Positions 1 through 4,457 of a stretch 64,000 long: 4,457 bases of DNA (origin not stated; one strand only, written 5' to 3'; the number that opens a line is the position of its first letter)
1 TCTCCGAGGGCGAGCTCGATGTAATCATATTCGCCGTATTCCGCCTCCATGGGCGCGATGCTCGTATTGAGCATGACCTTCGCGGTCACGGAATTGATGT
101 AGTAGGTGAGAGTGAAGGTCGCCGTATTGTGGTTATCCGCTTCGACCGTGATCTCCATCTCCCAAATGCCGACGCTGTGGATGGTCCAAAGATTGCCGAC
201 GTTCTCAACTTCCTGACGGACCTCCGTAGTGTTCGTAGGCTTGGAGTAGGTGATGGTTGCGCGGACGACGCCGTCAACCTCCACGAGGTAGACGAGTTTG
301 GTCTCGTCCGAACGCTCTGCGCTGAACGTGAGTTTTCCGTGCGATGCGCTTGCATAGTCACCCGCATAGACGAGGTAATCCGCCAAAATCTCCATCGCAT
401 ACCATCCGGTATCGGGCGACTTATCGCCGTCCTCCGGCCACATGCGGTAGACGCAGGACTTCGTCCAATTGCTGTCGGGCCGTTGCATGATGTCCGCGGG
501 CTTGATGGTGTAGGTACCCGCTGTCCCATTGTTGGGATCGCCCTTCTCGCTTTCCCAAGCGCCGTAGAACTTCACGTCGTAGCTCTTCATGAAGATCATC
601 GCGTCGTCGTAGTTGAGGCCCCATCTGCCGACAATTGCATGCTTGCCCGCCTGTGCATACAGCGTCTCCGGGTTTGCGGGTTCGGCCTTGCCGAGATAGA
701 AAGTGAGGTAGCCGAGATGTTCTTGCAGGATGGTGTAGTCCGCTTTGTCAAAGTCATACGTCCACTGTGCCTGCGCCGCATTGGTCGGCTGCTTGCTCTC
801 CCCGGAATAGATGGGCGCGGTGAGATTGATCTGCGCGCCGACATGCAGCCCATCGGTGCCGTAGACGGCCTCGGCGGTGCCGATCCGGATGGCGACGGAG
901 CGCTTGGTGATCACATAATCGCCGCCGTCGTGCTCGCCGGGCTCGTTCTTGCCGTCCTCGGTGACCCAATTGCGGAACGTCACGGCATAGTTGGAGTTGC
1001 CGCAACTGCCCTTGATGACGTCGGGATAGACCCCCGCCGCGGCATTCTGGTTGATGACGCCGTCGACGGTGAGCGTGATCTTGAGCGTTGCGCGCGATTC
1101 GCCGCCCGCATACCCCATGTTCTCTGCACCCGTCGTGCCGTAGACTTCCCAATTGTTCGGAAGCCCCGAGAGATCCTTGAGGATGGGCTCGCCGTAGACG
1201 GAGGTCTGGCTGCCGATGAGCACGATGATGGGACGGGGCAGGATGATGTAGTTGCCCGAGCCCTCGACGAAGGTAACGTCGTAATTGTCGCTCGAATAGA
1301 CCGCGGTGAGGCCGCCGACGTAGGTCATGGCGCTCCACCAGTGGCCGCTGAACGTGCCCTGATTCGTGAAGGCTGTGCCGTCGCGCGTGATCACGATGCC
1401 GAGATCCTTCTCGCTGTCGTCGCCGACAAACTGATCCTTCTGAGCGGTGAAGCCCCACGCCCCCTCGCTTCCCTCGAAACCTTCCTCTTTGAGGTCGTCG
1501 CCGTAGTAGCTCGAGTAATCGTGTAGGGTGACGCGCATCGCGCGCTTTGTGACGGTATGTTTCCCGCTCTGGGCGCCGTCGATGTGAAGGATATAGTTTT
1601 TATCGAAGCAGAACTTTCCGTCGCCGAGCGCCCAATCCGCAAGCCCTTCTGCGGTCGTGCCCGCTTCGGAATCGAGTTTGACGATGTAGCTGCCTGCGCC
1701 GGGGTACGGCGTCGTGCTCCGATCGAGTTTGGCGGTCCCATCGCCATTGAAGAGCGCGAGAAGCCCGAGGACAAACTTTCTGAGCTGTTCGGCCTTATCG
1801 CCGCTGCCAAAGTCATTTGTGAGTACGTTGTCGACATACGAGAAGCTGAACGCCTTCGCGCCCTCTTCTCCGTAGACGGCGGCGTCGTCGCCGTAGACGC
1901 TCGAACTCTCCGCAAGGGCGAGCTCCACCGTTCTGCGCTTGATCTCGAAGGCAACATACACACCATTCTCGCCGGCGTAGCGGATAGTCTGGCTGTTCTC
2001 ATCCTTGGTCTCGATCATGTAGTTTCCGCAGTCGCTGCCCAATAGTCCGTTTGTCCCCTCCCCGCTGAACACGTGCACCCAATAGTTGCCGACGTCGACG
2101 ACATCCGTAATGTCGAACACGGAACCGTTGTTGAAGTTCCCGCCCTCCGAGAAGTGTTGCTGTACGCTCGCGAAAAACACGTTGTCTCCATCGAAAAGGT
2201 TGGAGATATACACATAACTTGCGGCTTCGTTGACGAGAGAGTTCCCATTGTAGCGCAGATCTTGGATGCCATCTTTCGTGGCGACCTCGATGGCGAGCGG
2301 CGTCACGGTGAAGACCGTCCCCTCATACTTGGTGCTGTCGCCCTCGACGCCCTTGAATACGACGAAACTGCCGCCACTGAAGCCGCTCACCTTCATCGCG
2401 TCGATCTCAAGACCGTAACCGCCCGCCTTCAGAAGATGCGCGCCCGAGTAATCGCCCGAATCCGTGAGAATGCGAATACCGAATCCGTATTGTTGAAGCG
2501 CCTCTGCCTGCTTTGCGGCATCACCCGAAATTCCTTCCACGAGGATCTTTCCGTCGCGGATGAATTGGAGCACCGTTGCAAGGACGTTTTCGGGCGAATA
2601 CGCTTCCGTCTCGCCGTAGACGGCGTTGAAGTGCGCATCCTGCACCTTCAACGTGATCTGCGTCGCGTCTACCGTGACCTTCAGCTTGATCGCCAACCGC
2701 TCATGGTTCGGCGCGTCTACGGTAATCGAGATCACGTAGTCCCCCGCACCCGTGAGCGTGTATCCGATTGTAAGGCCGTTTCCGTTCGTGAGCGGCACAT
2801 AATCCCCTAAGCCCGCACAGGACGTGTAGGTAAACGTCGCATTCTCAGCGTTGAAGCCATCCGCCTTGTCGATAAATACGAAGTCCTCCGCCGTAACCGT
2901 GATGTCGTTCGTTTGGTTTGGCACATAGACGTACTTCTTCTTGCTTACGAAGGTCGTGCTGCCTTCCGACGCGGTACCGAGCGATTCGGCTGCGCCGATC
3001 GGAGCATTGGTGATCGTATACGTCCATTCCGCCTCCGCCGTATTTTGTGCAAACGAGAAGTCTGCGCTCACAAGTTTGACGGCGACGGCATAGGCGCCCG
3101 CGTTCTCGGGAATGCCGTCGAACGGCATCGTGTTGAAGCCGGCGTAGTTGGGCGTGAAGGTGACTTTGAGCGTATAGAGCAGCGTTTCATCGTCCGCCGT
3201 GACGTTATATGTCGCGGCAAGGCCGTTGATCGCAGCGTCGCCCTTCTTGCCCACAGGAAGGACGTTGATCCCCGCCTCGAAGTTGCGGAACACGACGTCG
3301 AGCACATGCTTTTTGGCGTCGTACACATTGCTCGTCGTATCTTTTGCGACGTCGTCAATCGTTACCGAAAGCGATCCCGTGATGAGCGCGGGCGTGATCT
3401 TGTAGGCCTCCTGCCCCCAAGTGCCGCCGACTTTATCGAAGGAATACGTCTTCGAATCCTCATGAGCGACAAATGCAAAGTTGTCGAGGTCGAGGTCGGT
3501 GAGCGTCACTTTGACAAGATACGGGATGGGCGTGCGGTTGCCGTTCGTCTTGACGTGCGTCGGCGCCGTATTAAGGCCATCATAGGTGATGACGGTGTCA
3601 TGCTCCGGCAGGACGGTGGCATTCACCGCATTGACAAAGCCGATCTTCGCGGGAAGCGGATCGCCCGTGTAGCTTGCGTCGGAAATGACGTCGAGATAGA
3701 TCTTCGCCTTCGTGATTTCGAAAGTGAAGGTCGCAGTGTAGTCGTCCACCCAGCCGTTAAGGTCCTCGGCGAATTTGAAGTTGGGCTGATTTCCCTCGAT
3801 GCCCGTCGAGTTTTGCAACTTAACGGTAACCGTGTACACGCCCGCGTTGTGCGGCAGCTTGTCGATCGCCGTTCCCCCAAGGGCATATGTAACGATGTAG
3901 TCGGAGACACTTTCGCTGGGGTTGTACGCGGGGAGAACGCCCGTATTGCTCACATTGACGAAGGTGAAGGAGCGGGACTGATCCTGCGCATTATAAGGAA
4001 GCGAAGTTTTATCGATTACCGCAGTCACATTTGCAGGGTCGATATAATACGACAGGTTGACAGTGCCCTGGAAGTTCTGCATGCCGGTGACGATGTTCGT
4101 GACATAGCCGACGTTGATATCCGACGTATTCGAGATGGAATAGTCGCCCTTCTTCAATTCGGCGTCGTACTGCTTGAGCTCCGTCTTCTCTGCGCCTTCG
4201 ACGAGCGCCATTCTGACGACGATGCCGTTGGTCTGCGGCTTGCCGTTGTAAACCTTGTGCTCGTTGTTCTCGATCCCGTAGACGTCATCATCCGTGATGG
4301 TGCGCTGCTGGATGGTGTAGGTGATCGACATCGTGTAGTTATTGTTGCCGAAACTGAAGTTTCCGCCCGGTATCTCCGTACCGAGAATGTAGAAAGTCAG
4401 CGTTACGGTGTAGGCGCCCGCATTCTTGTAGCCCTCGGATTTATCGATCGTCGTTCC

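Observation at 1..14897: A giant ORF of at least 14.9 kb that is invisible in the supplied ORF track, masked by antisense ORFs up to 2,066 aa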

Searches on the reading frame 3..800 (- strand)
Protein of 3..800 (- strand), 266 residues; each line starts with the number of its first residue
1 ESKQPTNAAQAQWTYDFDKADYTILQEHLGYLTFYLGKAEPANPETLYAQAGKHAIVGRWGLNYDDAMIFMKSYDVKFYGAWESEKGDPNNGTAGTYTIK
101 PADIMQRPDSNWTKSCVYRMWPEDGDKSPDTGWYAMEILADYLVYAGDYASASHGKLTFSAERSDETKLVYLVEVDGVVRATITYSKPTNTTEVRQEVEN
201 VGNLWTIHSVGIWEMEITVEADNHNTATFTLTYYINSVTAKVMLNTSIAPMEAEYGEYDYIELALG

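Call 107: find_related_loci(query=A7, collection=metagenome_contigs, flank=10000)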
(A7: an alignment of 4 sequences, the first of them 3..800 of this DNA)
Query A7 (266 aa) in metagenome_contigs; peptide patterns used: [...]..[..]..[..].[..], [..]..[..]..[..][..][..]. (x = any residue, [..] = any of these).
126 stretches matched a pattern, but none encodes a relative of the query by tblastn (E <= 1e-3).
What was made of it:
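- Tried and rejected: A family-alignment scan of metagenomes also found nothing (call 107).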

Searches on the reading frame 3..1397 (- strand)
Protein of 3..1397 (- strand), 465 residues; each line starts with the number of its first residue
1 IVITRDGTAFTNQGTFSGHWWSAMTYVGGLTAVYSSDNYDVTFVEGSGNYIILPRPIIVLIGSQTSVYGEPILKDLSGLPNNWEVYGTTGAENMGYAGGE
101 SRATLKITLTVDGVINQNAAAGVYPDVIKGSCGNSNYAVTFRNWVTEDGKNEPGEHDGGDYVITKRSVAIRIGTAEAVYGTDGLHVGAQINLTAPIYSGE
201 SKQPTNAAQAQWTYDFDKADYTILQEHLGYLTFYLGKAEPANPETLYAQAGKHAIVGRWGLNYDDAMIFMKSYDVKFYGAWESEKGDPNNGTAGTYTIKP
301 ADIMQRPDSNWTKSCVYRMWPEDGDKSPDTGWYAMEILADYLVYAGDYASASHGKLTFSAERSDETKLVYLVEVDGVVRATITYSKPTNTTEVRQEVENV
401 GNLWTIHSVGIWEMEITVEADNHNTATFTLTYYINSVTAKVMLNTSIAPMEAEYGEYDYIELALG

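Call 8: search_protein_families(library=pfam, proteins=[window:3-1397:-], max_evalue=1)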
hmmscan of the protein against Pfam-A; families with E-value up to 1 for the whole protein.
window:3-1397:- (465 aa): 1 family
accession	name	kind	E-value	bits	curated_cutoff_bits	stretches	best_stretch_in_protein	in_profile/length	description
PF18676.6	MBG_2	-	0.16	13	25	1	89-143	19-68/72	MBG domain (YGX type)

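Call 101: search_protein_families(library=ncbifam, proteins=[window:3-1397:-], max_evalue=0.1)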
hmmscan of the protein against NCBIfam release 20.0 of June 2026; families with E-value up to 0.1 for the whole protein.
window:3-1397:- (465 aa): 0 families

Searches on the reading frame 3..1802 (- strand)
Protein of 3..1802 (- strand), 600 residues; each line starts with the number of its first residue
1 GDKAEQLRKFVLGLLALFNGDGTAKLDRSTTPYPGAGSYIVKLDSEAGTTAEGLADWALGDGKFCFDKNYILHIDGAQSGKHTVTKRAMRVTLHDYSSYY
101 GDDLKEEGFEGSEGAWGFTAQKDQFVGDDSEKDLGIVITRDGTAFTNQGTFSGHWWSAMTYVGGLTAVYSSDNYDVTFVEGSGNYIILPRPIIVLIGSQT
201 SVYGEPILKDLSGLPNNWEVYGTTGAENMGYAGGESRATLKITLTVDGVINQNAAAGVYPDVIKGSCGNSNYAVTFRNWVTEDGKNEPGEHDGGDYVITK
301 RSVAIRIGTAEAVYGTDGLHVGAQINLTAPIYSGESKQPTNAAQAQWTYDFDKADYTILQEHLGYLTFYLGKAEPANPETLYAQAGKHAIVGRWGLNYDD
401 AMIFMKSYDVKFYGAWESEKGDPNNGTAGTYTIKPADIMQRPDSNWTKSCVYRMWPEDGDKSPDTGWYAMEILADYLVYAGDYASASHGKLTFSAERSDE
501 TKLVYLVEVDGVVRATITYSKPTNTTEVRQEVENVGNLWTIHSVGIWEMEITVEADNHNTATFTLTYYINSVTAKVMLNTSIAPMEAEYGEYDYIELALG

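Call 18: find_related_loci(query=window:3-1802:-, collection=genome_contigs, flank=10000)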
Query window:3-1802:- (600 aa) in genome_contigs; peptide patterns used: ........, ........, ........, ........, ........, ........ (x = any residue, [..] = any of these).
7 stretches matched a pattern, but none encodes a relative of the query by tblastn (E <= 1e-3).

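Call 19: find_related_loci(query=window:3-1802:-, collection=metagenome_contigs, flank=10000)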
Query window:3-1802:- (600 aa) in metagenome_contigs; peptide patterns used: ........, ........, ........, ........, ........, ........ (x = any residue, [..] = any of these).
16 stretches matched a pattern, but none encodes a relative of the query by tblastn (E <= 1e-3).
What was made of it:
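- Tried and rejected: Scans of genome_contigs and metagenome_contigs with the last 600 aa found nothing (calls 18, 19).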

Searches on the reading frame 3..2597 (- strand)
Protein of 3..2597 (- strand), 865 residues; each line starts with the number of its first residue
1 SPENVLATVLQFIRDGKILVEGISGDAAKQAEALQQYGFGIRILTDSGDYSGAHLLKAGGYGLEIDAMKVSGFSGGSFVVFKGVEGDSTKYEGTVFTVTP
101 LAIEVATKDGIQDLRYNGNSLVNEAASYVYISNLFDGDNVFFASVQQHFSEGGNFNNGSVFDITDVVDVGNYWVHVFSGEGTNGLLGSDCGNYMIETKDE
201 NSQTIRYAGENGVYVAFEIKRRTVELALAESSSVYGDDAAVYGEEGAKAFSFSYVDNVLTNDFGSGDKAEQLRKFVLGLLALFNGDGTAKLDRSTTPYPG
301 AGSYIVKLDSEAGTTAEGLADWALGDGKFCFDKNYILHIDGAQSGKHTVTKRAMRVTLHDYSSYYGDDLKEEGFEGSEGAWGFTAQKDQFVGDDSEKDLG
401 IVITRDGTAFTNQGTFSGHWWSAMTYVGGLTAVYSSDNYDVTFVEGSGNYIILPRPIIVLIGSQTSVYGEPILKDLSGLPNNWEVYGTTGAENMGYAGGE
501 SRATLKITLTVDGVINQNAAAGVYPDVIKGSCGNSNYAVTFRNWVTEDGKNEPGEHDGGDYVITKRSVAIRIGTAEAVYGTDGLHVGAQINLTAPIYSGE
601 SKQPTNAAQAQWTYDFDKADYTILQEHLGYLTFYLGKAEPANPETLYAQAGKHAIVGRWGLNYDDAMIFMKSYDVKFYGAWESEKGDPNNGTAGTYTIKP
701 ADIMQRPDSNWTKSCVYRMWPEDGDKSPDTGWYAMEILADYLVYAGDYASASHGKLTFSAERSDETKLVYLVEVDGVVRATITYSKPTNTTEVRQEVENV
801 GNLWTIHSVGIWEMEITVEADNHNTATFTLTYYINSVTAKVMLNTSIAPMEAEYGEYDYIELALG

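Call 22: find_homologous_proteins(query=window:3-2597:-, max_evalue=0.001)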
Query window:3-2597:-: 8000 candidates shared short words with the query, none scored E <= 0.001.
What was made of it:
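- Tried and rejected: The word-indexed search with the last 865 aa found nothing (call 22).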

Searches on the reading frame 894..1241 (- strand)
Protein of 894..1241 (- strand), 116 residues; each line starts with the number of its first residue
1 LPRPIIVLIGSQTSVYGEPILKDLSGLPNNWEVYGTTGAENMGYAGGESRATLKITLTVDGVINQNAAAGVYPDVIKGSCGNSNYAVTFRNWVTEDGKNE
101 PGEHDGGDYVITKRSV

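Call 29: search_protein_families(library=pfam, proteins=[window:894-1241:-], max_evalue=1)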
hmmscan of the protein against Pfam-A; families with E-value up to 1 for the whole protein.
seq(116 aa): 1 family
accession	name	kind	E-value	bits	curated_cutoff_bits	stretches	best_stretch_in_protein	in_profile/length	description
PF18676.6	MBG_2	-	0.09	13.8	25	1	35-91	13-68/72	MBG domain (YGX type)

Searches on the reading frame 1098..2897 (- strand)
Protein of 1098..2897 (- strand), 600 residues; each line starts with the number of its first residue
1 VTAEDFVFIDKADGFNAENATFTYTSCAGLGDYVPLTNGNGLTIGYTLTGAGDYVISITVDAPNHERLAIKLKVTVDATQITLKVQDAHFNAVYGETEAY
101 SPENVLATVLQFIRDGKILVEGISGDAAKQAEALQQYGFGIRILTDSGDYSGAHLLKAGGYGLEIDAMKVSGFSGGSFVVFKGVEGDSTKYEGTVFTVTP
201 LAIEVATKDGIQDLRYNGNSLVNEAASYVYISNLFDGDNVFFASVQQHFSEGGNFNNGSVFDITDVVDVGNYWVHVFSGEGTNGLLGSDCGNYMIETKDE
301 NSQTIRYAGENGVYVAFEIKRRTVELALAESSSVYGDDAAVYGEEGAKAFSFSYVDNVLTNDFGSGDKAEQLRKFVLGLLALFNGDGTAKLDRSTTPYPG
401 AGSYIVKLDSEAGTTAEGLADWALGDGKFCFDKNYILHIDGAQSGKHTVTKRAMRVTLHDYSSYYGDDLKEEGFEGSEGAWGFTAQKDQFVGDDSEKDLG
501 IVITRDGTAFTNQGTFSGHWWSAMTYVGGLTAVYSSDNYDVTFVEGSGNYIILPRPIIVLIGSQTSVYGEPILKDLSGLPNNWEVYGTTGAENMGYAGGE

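Call 8: search_protein_families(library=pfam, proteins=[window:1098-2897:-], max_evalue=1)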
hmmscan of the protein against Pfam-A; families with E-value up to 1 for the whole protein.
window:1098-2897:- (600 aa): 1 family
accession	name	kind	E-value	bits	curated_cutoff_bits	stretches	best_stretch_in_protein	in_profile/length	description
PF22321.2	Zona_CL2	-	0.0088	16.5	26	1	13-76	58-120/154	Zonadhesin, second cohesin-like domain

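Call 101: search_protein_families(library=ncbifam, proteins=[window:1098-2897:-], max_evalue=0.1)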
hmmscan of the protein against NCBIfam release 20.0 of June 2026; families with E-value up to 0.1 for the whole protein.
window:1098-2897:- (600 aa): 1 family
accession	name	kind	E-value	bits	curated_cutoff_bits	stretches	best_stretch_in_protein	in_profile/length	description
NF005187.0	PRK06663.1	equivalog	0.078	11.7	337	0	180-253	136-210/419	flagellar hook-associated protein 3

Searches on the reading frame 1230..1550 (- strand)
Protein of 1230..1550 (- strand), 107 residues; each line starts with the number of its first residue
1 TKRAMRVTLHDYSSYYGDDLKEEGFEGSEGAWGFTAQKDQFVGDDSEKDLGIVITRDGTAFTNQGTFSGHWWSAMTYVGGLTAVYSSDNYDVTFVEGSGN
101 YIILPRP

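Call 29: search_protein_families(library=pfam, proteins=[window:1230-1550:-], max_evalue=1)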
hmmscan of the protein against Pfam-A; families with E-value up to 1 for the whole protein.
seq(107 aa): 1 family
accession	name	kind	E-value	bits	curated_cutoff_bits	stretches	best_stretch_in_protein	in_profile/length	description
PF18676.6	MBG_2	-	0.0059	17.6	25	1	7-97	3-69/72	MBG domain (YGX type)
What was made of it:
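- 3..2663 (-): C-terminal part held in the window (aa 4079-4965): five long YGX-like modules (aa 4079-4200, 4320-4451, 4450-4551, 4554-4665, 4664-4800), one MBG-like module (aa 4194-4303), an unclassified module (aa 4800-4940), and the start of a further YGX module cut by the window edge (aa 4940-4965). MBG_2 is the best Pfam family at 17.6 bits, below its cutoff (call 29).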

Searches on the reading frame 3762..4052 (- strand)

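Call 29: search_protein_families(library=pfam, proteins=[window:3762-4052:-], max_evalue=1)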
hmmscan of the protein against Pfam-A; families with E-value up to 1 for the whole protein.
window:3762-4052:- (97 aa): 1 family
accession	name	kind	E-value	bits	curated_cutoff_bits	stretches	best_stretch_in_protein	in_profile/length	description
PF24421.1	Ig_J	-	0.15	12.6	29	1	70-94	75-99/104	Tip attachment protein J, Ig-like domain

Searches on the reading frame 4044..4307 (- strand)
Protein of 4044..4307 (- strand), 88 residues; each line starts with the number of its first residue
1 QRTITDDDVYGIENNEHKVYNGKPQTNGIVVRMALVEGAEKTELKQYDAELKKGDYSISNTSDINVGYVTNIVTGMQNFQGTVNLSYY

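Call 29: search_protein_families(library=pfam, proteins=[window:4044-4307:-], max_evalue=1)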
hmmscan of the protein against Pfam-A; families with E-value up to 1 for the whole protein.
seq(88 aa): 1 family
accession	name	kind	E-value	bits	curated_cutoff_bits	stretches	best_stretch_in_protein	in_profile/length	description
PF17883.6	MBG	-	0.00015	22.6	23.3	1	12-72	6-66/97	MBG domain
